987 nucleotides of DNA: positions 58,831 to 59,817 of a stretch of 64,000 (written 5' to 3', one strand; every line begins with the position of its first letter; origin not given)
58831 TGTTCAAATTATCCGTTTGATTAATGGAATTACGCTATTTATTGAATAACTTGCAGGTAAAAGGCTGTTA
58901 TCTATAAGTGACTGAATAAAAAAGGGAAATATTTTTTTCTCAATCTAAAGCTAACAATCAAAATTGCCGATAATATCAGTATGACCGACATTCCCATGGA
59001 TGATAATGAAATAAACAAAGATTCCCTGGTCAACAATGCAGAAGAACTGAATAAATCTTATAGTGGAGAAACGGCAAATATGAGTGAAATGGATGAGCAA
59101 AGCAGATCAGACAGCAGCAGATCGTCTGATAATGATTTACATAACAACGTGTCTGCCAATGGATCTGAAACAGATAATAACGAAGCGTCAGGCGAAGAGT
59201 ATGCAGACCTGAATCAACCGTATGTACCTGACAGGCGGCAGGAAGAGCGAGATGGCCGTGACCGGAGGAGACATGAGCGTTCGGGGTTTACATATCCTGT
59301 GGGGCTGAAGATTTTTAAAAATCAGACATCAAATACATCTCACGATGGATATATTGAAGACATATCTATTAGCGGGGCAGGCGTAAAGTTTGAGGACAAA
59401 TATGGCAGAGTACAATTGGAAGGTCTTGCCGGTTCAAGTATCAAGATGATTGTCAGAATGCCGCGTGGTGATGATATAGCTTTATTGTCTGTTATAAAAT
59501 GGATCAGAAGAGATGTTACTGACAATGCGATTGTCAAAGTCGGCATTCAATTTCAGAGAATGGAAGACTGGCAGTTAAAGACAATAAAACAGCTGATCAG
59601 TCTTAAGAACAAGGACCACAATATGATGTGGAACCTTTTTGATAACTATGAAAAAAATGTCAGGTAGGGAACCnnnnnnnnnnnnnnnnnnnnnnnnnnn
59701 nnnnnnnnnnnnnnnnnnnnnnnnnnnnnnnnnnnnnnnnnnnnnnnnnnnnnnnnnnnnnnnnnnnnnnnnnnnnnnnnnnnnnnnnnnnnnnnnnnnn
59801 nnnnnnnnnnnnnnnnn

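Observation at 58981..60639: PilZ protein immediately upstream of a MinD/FlhG-like ATPase: possible c-di-GMP-responsive positioning module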

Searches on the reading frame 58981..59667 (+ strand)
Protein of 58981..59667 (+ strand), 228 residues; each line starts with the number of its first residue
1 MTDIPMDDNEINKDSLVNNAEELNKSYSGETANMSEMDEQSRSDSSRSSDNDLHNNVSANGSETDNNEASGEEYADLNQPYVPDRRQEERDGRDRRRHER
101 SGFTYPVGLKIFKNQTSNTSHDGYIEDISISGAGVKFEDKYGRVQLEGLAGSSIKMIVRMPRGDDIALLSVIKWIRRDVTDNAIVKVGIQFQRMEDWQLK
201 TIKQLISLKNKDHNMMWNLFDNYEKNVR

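Call 3: search_protein_families(library=pfam, proteins=[window:58981-59667:+], max_evalue=0.01)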
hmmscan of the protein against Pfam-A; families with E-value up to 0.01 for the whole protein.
window:58981-59667:+ (228 aa): 1 family
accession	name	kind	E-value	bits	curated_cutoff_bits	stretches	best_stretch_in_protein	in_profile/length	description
PF07238.19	PilZ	-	6.3e-12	46.2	22.5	1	94-206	1-100/102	PilZ domain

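Call 4: search_protein_families(library=ncbifam, proteins=[window:58981-59667:+], max_evalue=0.01)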
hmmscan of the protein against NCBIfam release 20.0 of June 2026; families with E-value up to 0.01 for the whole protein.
window:58981-59667:+ (228 aa): 1 family
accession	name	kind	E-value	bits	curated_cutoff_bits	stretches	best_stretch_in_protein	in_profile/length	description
TIGR02266.1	gmx_TIGR02266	paralog_domain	0.0086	16.2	68.7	0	149-206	38-95/96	TIGR02266 family protein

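Call 11: search_solved_structures(query=window:58981-59664:+, max_evalue=1, show_alignments=2)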
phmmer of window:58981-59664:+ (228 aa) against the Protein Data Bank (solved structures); distinct sequences matched with E-value up to 1: 0.

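Call 25: find_homologous_proteins(query=window:58981-59664:+)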
Query window:58981-59664:+ (228 aa): 17 proteins with E <= 0.001 among 236 candidates.
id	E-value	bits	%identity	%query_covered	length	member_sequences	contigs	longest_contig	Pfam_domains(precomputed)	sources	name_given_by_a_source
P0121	1.2e-141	487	97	100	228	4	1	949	PF07238.20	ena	-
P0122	6.3e-93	328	65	100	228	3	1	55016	PF07238.20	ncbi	-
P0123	1.9e-79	284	59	100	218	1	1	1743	PF07238.20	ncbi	-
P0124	1.6e-76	275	57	100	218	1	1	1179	PF07238.20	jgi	-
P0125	2.4e-76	274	58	100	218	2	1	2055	PF07238.20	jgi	-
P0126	2.0e-73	265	55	100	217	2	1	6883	PF07238.20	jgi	-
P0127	4.2e-73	263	63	85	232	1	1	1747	PF07238.20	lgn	-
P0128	8.6e-72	259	54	100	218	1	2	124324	PF07238.20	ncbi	-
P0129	1.7e-70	255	54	100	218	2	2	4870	PF07238.20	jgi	jgi:hypothetical protein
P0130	1.8e-70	255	54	100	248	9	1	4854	PF07238.20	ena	-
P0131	2.3e-70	255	60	84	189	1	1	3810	PF07238.20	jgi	-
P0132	1.2e-69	252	57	98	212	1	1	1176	PF07238.20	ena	-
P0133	5.8e-69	250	63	76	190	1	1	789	PF07238.20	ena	-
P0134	6.2e-68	247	52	100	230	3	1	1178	PF07238.20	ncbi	-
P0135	8.1e-67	243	57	89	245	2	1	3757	PF07238.20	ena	-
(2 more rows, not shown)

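Call 60: predict_structure(alignment_id=A5)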
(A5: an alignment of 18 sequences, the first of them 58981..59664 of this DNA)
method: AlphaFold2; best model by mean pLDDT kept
length: 228 residues; sequences in the alignment: 18
mean_pLDDT: 44.8   pTM: 0.38
mean pLDDT of the five models: 44.8, 43.6, 43.5, 39.9, 35.3
residues with pLDDT >= 90: 0; 70-90: 15; 50-70: 83; < 50: 130
segments of 3 or more residues with pLDDT < 50: 1-103, 130-133, 209-228
pLDDT, mean of each block of 10 residues (from residue 1): 34 29 24 25 24 25 27 30 34 38 58 61 61 55 61 70 65 63 60 56 54 39 35
secondary structure, 60 per line:
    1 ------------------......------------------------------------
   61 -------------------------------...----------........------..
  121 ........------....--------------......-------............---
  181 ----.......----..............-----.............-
elements in order: H19-24 E105-112 E119-128 E135-138 E153-158 E166-177 E185-191 H196-209 H215-227

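Call 71: search_protein_representatives(alignment_id=A5)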
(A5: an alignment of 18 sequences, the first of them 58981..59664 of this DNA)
Query: 18 sequences, 218 profile positions. Proteins with E-value up to 0.001 (for the whole library): 70; up to 1e-10: 37; up to 1e-30: 16. The best 70 are listed.
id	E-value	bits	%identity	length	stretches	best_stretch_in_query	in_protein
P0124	3.0e-117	406.2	-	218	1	1-218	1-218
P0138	9.8e-47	175.7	-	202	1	85-215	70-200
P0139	7.6e-44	166.2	-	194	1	81-215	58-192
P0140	1.8e-42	161.8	-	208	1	59-215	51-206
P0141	5.8e-42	160.1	-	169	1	83-215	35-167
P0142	2.1e-40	155.0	-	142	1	81-214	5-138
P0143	1.6e-38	148.8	-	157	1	77-213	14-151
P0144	6.8e-38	146.8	-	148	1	77-214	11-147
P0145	1.6e-35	139.0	-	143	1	80-218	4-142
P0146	6.2e-35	137.1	-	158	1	73-215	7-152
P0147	7.0e-35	136.9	-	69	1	150-217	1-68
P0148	1.0e-34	136.4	-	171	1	79-213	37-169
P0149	2.1e-34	135.4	-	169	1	76-212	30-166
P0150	7.9e-34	133.5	-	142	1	83-213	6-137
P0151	1.5e-31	126.0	-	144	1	81-214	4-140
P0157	2.8e-25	105.5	-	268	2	85-216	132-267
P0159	1.5e-22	96.6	-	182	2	125-215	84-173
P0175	2.3e-10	56.8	-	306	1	107-215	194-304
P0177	4.9e-10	55.7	-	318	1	84-216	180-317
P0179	2.7e-09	53.3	-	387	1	78-211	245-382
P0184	2.4e-08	50.2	-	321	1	90-211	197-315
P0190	5.5e-07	45.7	-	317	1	111-212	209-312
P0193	1.3e-06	44.5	-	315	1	115-215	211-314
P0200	7.2e-05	38.8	-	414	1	61-212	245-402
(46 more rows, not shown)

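Call 84: search_protein_families(library=pfam, proteins=[P0175, P0177, P0184, P0190, P0193, P0157, P0159, P0200, P0179, P0140], max_evalue=0.001)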
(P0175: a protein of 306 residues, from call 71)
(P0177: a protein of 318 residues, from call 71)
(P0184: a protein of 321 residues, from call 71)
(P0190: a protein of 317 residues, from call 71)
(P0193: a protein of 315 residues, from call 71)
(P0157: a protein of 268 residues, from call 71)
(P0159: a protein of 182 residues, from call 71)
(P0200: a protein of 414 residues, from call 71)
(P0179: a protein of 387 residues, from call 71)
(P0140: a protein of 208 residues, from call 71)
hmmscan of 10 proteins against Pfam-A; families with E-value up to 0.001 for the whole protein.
P0175 (306 aa): 1 family
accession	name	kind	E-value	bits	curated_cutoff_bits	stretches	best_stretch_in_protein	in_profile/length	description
PF07238.19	PilZ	-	2.6e-12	47.4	22.5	1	169-286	2-101/102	PilZ domain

P0177 (318 aa): 1 family
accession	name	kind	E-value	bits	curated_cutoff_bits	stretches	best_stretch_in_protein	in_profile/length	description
PF07238.19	PilZ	-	7e-08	33.2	22.5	1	182-298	3-101/102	PilZ domain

P0184 (321 aa): 1 family
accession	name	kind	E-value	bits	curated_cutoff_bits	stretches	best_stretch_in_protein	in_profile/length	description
PF07238.19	PilZ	-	3.1e-10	40.7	22.5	1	185-298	3-98/102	PilZ domain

P0190 (317 aa): 1 family
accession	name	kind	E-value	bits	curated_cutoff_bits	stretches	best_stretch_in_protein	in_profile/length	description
PF07238.19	PilZ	-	6.5e-08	33.3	22.5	1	204-296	22-100/102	PilZ domain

P0193 (315 aa): 1 family
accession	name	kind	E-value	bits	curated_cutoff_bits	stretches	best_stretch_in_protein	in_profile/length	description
PF07238.19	PilZ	-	2.8e-08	34.5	22.5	1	205-295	21-100/102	PilZ domain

P0157 (268 aa): 1 family
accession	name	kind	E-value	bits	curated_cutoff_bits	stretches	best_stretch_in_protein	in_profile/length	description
PF07238.19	PilZ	-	5.5e-22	78.5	22.5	2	134-247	4-100/102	PilZ domain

P0159 (182 aa): 1 family
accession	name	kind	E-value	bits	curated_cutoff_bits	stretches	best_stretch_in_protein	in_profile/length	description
PF07238.19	PilZ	-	9.4e-07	29.5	22.5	1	24-154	3-100/102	PilZ domain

P0200 (414 aa): 1 family
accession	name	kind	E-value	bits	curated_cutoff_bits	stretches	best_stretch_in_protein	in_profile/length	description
PF07238.19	PilZ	-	1.6e-09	38.4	22.5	1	270-386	1-100/102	PilZ domain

P0179 (387 aa): 2 families
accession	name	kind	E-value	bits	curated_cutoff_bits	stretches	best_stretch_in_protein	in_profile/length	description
PF00027.35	cNMP_binding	-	4.5e-08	33.4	27.5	1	134-226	3-89/89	Cyclic nucleotide-binding domain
PF07238.19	PilZ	-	2.3e-07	31.5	22.5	1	252-368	2-101/102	PilZ domain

P0140 (208 aa): 1 family
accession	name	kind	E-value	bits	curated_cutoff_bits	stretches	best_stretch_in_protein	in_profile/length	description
PF07238.19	PilZ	-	1.7e-09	38.3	22.5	1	75-187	1-100/102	PilZ domain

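Call 85: find_encoding_contigs(protein=P0177, flank=5000, max_places=3)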
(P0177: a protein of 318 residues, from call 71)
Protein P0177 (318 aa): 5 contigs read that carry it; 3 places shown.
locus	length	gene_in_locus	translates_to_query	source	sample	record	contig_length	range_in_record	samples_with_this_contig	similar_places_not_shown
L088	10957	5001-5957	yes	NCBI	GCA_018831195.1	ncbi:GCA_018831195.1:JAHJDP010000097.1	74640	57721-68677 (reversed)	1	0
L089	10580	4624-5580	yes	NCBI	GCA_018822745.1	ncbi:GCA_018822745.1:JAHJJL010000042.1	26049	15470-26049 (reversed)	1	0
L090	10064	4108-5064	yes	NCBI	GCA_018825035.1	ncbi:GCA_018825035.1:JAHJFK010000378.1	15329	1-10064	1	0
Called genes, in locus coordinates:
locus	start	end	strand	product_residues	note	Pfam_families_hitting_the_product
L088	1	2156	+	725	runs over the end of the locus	PF10459:Peptidase_S46, PF13365:Trypsin_2 (faint)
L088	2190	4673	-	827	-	PF25852:DUF6242_C (faint), PF14870:PSII_BNR (faint), PF02012:BNR (faint), PF15902:Sortilin-Vps10, PF13860:FlgD_ig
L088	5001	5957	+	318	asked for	PF07238:PilZ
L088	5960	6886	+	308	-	PF01656:CbiA, PF10609:ParA, PF13614:AAA_31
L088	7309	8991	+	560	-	PF05157:MshEN, PF00437:T2SSE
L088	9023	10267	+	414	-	PF28597:T2SSF_N, PF00482:T2SSF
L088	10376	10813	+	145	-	PF07963:N_methyl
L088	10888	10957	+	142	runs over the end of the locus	-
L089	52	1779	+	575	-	PF10459:Peptidase_S46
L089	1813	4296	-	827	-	PF25852:DUF6242_C (faint), PF14870:PSII_BNR (faint), PF02012:BNR (faint), PF15902:Sortilin-Vps10, PF13860:FlgD_ig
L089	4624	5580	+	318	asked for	PF07238:PilZ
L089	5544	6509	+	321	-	PF01656:CbiA, PF10609:ParA, PF13614:AAA_31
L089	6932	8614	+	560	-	PF05157:MshEN, PF00437:T2SSE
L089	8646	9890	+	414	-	PF28597:T2SSF_N, PF00482:T2SSF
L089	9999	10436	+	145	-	PF07963:N_methyl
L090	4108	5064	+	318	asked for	PF07238:PilZ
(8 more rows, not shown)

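Call 87: find_encoding_contigs(protein=P0175, flank=6000, max_places=2)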
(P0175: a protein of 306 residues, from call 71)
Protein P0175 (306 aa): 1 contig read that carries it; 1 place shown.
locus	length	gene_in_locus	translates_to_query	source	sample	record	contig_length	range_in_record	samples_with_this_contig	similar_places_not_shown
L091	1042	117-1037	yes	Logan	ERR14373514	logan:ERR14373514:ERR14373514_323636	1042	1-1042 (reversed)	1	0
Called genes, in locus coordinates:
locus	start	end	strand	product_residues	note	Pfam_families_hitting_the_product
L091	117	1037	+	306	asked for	PF07238:PilZ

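Call 88: find_encoding_contigs(protein=P0184, flank=6000, max_places=2)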
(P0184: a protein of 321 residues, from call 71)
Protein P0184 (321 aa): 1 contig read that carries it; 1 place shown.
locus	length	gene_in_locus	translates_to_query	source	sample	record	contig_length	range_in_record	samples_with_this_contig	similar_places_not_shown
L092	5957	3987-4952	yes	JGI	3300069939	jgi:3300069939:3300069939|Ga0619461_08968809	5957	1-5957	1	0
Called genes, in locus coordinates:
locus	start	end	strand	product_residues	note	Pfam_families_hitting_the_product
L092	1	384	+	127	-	?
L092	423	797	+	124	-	PF00893:Multi_Drug_Res (faint)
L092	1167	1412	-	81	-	-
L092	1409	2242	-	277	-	PF13230:GATase_4, PF13522:GATase_6 (weak)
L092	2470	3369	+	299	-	PF00753:Lactamase_B, PF23023:Anti-Pycsar_Apyc1 (weak), PF12706:Lactamase_B_2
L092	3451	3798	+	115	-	PF03795:YCII (faint)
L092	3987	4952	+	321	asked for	PF07238:PilZ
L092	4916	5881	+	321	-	PF01656:CbiA, PF10609:ParA, PF13614:AAA_31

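Call 89: find_encoding_contigs(protein=P0190, flank=6000, max_places=2)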
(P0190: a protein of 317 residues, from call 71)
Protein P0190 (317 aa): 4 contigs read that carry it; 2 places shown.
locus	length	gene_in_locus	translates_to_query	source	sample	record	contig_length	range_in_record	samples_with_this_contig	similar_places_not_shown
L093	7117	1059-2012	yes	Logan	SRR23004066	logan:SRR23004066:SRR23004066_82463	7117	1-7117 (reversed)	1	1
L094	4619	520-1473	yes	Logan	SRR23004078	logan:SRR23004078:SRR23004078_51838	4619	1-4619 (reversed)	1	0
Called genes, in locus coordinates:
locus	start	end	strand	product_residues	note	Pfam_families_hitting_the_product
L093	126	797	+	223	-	PF13441:Gly-zipper_YMGG, PF13488:Gly-zipper_Omp, PF00691:OmpA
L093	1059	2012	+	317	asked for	PF07238:PilZ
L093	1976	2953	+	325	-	PF10609:ParA, PF13614:AAA_31 (faint), PF01656:CbiA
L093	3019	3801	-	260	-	-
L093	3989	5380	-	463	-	PF00266:Aminotran_5, PF01053:Cys_Met_Meta_PP (weak), PF00266:Aminotran_5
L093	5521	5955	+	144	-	PF09685:MamF_MmsF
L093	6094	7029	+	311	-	-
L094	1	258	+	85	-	?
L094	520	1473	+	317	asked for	PF07238:PilZ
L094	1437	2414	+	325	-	PF10609:ParA, PF13614:AAA_31 (faint), PF01656:CbiA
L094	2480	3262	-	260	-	-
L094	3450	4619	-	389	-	?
